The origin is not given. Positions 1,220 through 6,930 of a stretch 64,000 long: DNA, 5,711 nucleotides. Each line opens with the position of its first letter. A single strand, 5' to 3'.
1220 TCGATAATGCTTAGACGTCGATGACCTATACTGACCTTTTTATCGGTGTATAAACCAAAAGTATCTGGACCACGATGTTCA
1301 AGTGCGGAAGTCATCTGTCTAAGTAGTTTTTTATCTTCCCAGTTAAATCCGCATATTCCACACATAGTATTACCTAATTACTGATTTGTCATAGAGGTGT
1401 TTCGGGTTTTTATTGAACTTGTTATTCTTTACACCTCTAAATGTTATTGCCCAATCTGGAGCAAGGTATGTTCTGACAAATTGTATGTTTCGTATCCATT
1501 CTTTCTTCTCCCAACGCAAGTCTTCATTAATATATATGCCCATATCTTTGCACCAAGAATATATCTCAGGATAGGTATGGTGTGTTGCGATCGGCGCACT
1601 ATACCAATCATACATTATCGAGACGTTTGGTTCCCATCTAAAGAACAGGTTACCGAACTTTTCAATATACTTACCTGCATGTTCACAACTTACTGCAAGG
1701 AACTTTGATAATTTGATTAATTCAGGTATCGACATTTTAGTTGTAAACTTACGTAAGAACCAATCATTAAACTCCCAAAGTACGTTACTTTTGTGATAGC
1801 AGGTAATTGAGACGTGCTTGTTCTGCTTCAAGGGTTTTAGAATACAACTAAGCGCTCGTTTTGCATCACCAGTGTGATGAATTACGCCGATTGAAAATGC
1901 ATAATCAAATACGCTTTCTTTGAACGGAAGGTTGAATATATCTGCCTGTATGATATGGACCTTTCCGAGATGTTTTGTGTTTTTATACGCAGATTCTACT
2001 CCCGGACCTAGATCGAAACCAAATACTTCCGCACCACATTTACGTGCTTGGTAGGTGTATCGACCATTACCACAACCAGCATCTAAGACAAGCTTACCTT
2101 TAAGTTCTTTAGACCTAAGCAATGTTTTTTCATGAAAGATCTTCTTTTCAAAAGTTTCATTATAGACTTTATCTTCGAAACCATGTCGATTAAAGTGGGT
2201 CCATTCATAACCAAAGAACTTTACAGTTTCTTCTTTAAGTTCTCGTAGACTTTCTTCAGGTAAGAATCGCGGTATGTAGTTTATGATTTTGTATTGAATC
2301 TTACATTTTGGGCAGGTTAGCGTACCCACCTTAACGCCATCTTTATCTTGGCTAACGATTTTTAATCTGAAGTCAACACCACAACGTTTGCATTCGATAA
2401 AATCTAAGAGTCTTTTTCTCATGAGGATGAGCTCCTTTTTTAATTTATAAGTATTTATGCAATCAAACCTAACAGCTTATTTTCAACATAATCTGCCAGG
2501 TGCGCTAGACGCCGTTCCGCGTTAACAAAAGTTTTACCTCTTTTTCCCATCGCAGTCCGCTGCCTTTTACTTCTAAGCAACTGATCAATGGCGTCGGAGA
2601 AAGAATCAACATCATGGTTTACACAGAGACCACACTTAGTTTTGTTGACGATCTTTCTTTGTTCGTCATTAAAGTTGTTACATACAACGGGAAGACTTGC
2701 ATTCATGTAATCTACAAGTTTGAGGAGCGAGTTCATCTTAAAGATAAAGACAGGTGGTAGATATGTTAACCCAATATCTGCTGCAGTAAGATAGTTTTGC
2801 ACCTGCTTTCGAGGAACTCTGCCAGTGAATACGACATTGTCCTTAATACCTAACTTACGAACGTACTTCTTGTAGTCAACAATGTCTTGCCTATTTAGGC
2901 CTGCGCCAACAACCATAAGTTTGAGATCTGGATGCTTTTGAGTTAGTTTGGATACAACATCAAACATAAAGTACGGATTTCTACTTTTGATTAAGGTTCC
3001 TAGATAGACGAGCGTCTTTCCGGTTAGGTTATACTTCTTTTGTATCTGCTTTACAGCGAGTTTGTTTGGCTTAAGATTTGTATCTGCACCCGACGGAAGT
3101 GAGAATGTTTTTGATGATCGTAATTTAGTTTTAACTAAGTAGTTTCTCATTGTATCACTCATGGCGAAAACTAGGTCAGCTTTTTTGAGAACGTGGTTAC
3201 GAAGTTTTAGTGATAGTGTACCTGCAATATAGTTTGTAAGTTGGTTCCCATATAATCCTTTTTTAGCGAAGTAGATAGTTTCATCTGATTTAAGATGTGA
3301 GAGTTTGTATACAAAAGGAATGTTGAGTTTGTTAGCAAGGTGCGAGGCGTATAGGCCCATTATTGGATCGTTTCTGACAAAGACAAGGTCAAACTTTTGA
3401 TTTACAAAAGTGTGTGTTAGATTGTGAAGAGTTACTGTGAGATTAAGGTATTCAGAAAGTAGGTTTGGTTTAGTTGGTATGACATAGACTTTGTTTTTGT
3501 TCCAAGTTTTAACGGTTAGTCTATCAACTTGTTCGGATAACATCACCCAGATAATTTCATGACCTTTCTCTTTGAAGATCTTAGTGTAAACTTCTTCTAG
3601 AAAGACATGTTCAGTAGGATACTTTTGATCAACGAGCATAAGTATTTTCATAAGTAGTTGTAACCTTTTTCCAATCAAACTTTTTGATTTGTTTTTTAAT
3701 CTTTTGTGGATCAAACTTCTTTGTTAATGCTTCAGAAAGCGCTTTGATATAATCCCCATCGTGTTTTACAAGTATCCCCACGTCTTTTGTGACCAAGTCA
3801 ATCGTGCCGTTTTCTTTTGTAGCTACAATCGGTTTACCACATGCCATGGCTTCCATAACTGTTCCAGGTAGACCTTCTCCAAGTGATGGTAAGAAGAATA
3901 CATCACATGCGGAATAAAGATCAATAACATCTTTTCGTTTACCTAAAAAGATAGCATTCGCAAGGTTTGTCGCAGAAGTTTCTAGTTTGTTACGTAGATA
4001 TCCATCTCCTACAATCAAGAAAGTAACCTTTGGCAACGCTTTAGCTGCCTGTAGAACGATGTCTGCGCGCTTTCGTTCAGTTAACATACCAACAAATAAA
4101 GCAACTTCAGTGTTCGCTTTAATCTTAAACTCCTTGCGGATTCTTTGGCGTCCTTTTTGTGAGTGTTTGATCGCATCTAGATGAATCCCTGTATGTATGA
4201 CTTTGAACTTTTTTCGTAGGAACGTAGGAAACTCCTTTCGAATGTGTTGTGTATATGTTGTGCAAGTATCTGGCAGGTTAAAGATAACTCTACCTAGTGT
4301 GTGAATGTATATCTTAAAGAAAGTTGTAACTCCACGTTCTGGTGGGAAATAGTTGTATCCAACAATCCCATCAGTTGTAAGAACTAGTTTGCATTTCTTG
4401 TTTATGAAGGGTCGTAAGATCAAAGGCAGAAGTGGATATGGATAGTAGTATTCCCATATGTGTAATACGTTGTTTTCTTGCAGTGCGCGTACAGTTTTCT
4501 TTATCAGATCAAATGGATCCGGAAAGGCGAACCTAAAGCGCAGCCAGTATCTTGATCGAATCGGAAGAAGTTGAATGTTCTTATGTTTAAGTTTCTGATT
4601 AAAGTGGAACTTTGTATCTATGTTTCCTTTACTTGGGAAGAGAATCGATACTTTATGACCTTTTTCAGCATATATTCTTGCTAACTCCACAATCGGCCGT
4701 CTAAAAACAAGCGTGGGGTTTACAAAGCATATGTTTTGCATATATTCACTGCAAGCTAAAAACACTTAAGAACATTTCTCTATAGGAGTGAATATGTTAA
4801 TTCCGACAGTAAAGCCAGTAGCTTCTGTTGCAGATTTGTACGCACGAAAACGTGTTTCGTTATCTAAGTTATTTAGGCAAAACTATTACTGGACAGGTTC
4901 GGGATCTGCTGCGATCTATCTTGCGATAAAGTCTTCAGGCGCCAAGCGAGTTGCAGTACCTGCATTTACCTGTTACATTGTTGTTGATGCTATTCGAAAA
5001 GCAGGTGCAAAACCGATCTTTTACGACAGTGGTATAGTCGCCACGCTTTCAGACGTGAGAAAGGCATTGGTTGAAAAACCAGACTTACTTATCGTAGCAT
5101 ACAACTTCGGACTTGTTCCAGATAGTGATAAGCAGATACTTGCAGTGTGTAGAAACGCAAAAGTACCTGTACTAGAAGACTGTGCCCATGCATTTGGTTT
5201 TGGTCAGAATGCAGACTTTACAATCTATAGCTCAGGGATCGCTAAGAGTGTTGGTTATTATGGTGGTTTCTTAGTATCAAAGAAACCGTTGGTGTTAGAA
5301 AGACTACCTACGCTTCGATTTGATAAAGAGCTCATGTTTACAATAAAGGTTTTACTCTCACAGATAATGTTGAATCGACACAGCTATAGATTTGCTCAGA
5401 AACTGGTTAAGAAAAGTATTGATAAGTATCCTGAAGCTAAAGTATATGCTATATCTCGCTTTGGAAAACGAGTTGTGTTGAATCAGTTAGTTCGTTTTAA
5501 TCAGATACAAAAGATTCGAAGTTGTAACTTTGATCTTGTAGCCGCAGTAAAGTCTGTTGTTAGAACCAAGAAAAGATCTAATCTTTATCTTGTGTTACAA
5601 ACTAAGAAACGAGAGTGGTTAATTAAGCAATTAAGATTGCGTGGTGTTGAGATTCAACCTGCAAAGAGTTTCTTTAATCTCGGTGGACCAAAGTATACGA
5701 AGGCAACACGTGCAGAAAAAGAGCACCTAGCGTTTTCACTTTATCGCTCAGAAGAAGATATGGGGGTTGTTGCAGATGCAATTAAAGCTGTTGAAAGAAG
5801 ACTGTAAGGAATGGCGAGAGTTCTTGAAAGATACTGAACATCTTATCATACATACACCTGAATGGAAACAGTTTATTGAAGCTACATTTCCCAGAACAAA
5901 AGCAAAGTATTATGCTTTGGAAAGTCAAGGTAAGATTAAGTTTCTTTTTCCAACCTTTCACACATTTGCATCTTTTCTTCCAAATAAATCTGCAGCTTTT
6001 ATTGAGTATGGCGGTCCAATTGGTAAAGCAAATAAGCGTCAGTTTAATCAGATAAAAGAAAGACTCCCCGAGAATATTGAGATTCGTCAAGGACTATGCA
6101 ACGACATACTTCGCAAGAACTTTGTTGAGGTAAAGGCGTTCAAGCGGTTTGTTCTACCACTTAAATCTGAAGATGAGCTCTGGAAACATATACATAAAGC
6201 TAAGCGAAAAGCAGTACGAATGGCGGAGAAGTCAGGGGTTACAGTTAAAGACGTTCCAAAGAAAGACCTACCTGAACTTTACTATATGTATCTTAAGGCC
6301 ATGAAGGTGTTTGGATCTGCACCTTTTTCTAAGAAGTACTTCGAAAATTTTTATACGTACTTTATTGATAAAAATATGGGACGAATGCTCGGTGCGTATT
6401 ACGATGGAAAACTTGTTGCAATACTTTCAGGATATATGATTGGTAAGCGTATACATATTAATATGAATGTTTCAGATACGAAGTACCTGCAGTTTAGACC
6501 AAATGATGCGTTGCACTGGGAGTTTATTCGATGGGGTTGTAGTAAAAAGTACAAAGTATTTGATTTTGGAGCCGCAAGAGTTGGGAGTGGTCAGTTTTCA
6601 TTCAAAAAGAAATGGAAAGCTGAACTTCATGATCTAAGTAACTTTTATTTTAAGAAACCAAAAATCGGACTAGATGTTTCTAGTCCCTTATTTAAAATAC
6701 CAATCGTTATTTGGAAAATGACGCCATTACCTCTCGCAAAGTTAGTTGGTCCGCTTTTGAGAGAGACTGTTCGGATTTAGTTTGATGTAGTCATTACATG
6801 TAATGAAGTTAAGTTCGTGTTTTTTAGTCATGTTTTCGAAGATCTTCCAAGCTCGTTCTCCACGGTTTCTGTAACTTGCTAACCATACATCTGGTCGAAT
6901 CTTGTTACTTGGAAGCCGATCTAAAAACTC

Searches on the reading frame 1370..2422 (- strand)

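Call 58: search_protein_families(library=pfam, proteins=[window:1370-2422:-], max_evalue=0.00001)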
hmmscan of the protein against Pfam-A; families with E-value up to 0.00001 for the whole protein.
window:1370-2422:- (350 aa): 6 families
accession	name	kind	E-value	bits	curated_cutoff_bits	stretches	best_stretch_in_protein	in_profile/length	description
PF08241.18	Methyltransf_11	-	9.9e-16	58.6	21.2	1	113-203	1-92/95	Methyltransferase domain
PF13847.12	Methyltransf_31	-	3.1e-15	56.6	27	1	108-215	3-119/145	Methyltransferase domain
PF13649.12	Methyltransf_25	-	2.3e-14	54.3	27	1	112-200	1-95/97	Methyltransferase domain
PF13489.12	Methyltransf_23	-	6.8e-10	39.3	27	1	91-212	5-122/164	Methyltransferase domain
PF08242.18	Methyltransf_12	-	9.4e-10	39.6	30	1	113-201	1-95/98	Methyltransferase domain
PF08003.17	Methyltransf_9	-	8.5e-06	25.4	23.8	0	105-199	112-210/315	Protein of unknown function (DUF1698)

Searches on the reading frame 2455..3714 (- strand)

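Call 58: search_protein_families(library=pfam, proteins=[window:2455-3714:-], max_evalue=0.00001)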
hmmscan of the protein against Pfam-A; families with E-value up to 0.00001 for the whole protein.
window:2455-3714:- (419 aa): 4 families
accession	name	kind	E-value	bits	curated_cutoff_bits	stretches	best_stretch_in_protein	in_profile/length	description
PF00534.26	Glycos_transf_1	-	1.2e-20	74.2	26.4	1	229-394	12-170/172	Glycosyl transferases group 1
PF13692.12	Glyco_trans_1_4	-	1.8e-17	64.4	27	1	233-381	2-141/142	Glycosyl transferases group 1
PF13439.12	Glyco_transf_4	-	6.2e-08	33.3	28.5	1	48-213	16-169/170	Glycosyltransferase Family 4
PF13524.12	Glyco_trans_1_2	-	4e-06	27.3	25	1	255-410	7-142/144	Glycosyl transferase-like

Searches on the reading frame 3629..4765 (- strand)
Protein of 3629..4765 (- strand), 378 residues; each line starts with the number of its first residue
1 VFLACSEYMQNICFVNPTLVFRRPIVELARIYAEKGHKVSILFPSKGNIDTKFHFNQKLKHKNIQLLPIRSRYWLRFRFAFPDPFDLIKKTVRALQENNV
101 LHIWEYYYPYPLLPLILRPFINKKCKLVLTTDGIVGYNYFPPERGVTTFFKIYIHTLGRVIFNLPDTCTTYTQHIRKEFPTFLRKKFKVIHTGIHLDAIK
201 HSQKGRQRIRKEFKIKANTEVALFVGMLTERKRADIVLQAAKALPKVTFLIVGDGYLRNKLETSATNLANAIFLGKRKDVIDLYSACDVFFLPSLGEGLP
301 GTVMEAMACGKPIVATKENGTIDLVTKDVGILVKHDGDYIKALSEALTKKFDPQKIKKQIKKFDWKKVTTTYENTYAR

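Call 58: search_protein_families(library=pfam, proteins=[window:3629-4765:-], max_evalue=0.00001)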
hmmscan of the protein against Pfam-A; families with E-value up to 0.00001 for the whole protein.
window:3629-4765:- (378 aa): 4 families
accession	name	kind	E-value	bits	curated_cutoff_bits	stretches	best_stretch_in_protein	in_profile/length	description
PF00534.26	Glycos_transf_1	-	4.5e-29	101.6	26.4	1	206-362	2-171/172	Glycosyl transferases group 1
PF13692.12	Glyco_trans_1_4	-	7.9e-28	97.9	27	1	221-348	3-137/142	Glycosyl transferases group 1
PF13439.12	Glyco_transf_4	-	8.2e-07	29.6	28.5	1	25-197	8-169/170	Glycosyltransferase Family 4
PF13524.12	Glyco_trans_1_2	-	1.8e-06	28.4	25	1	236-347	4-111/144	Glycosyl transferase-like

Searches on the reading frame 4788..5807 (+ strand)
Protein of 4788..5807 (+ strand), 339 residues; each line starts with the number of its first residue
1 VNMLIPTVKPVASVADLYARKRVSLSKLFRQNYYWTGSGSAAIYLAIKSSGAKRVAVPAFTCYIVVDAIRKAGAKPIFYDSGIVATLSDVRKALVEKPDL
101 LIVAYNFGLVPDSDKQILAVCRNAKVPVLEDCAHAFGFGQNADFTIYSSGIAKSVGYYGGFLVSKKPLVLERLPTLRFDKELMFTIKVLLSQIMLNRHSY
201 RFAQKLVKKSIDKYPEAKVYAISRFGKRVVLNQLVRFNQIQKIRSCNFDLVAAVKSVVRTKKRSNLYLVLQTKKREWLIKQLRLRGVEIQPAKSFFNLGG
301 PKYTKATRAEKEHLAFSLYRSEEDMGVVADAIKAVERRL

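Call 58: search_protein_families(library=pfam, proteins=[window:4788-5807:+], max_evalue=0.00001)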
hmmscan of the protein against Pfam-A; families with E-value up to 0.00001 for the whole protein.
window:4788-5807:+ (339 aa): 1 family
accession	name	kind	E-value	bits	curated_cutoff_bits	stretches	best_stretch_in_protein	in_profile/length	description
PF01041.23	DegT_DnrJ_EryC1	-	8.9e-11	42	19.8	1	36-138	45-152/360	DegT/DnrJ/EryC1/StrS aminotransferase family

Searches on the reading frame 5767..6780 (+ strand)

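Call 58: search_protein_families(library=pfam, proteins=[window:5767-6780:+], max_evalue=0.00001)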
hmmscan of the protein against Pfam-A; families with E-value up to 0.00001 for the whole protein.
window:5767-6780:+ (337 aa): 2 families
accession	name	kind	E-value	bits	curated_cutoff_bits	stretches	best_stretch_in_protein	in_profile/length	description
PF13480.13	Acetyltransf_6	-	6.2e-14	52.8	22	1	147-280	8-142/143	Acetyltransferase (GNAT) domain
PF02388.22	FemAB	-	3.3e-07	29.9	24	1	133-203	161-231/406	FemAB family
